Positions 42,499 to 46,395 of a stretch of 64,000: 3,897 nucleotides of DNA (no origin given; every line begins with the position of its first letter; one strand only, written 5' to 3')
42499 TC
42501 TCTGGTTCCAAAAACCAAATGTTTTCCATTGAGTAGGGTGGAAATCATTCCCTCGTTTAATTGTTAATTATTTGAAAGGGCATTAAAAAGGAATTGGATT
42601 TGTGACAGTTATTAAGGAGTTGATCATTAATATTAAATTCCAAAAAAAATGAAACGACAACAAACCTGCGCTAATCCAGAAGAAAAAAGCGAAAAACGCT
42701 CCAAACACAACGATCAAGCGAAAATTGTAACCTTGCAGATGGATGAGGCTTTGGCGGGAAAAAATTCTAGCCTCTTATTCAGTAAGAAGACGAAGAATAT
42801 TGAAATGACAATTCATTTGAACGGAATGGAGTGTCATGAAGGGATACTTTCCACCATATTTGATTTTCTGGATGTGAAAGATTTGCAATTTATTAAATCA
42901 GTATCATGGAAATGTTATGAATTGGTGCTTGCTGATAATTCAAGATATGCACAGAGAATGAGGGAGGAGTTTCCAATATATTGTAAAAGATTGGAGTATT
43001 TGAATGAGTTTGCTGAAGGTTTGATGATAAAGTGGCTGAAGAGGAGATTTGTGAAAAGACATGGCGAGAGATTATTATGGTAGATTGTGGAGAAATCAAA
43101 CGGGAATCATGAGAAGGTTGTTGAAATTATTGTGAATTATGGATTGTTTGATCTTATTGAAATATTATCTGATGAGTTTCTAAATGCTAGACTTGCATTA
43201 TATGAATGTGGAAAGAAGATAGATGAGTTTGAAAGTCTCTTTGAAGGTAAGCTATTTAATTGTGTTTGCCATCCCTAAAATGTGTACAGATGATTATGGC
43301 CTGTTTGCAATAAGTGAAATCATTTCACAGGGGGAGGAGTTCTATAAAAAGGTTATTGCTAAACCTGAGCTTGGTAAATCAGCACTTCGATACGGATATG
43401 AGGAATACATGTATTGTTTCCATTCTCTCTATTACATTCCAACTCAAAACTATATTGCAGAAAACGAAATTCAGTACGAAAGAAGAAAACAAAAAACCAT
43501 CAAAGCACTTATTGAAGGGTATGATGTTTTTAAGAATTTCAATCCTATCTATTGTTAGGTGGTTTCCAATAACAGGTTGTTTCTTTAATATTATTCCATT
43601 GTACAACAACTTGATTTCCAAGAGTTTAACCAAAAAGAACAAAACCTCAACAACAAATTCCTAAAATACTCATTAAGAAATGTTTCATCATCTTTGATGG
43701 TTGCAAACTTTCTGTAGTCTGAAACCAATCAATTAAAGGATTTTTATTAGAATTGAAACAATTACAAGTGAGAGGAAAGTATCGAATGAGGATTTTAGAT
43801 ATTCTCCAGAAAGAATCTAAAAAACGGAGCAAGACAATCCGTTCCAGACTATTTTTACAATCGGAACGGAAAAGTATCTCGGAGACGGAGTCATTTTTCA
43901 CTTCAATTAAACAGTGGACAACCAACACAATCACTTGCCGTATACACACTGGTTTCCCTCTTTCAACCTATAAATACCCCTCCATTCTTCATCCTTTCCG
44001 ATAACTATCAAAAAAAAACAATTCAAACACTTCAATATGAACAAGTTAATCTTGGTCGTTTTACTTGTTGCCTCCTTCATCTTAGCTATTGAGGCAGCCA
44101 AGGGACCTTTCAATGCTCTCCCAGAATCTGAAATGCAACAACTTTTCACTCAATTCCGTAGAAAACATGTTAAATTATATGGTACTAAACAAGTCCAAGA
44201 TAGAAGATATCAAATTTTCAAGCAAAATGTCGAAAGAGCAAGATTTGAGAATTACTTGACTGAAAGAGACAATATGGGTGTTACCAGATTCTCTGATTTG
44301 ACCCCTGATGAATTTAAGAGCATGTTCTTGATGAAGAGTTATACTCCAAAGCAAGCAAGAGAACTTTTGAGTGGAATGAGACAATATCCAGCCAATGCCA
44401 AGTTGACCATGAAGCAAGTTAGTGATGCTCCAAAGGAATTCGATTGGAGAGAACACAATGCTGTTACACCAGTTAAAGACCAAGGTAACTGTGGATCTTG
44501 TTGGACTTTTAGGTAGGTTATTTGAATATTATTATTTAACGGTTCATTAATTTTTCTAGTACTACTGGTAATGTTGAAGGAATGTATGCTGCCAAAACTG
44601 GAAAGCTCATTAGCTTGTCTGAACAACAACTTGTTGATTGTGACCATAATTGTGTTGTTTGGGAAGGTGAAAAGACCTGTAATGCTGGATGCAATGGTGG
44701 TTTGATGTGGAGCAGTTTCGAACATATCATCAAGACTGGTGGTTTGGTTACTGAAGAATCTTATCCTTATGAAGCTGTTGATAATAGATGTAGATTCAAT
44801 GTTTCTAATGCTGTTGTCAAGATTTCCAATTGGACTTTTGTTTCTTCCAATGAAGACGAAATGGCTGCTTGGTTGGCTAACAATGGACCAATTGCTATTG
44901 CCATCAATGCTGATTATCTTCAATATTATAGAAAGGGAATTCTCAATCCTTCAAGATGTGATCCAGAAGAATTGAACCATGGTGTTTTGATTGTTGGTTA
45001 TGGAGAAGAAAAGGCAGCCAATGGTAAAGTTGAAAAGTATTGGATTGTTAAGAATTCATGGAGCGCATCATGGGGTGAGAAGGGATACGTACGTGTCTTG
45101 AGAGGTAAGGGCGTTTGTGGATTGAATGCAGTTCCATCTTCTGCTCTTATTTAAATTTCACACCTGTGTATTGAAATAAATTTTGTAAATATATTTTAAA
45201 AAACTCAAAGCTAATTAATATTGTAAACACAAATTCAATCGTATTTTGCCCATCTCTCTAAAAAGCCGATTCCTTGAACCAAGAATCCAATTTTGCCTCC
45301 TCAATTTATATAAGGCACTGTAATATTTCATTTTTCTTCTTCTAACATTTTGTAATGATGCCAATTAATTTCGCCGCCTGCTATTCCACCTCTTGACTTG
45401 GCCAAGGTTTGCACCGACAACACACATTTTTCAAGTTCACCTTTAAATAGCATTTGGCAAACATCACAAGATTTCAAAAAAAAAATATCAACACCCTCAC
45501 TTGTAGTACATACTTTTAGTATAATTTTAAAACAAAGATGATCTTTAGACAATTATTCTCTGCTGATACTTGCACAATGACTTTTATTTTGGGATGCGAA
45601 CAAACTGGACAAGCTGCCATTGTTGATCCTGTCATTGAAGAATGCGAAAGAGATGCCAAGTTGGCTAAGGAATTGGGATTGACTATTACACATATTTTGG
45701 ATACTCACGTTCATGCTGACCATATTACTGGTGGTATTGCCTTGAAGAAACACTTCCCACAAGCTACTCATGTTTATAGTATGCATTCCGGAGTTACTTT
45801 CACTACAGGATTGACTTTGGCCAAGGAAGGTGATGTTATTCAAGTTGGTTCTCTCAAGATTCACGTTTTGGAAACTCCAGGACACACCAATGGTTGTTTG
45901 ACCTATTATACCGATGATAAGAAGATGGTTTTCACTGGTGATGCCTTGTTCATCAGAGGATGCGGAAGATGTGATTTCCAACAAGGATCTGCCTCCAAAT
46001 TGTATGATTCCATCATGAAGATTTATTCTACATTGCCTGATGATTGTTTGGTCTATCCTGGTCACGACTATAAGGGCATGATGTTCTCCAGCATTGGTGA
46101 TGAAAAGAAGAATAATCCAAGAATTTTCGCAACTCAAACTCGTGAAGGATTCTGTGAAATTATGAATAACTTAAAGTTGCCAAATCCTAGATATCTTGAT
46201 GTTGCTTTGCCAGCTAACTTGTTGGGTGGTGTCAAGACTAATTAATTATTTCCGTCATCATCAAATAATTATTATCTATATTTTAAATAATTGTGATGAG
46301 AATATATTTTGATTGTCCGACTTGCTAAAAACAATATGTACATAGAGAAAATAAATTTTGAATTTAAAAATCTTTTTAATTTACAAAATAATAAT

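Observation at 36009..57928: Two paralogous receptor-type PAS-cyclases in inverted orientation bracket a 10-kb block of unrelated genes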

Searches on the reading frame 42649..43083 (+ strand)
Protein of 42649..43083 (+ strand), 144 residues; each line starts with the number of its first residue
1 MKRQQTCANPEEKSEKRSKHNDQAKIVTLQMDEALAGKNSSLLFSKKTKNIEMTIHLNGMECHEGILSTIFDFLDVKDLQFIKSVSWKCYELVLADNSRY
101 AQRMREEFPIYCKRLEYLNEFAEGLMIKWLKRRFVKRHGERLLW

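Call 25: search_protein_families(library=pfam, proteins=[window:42649-43083:+], max_evalue=0.01)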
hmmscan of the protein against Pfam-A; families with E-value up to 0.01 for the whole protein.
window:42649-43083:+ (144 aa): 1 family
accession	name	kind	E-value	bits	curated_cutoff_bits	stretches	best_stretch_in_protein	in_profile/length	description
PF00646.38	F-box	-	0.0011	19.2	20.5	1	66-96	8-38/43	F-box domain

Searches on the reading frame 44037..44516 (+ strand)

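Call 25: search_protein_families(library=pfam, proteins=[window:44037-44516:+], max_evalue=0.01)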
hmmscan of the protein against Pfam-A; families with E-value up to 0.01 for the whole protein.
window:44037-44516:+ (159 aa): 2 families
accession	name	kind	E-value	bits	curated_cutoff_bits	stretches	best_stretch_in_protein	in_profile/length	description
PF08246.17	Inhibitor_I29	-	1.5e-12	48.1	24.4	1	37-93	1-59/59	Cathepsin propeptide inhibitor domain (I29)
PF00112.29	Peptidase_C1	-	3.2e-10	40.9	20.7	1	132-158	2-29/220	Papain family cysteine protease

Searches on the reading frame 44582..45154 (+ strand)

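Call 25: search_protein_families(library=pfam, proteins=[window:44582-45154:+], max_evalue=0.01)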
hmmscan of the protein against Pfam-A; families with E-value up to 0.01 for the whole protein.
window:44582-45154:+ (190 aa): 1 family
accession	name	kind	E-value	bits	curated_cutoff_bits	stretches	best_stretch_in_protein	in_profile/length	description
PF00112.29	Peptidase_C1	-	2.9e-54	184.9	20.7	1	3-187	40-218/220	Papain family cysteine protease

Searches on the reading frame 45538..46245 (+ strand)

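Call 25: search_protein_families(library=pfam, proteins=[window:45538-46245:+], max_evalue=0.01)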
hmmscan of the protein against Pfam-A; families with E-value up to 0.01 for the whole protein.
window:45538-46245:+ (235 aa): 1 family
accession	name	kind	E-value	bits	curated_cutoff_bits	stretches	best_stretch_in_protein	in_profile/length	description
PF00753.33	Lactamase_B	-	1.8e-21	77.4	22.7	1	22-176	13-196/196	Metallo-beta-lactamase superfamily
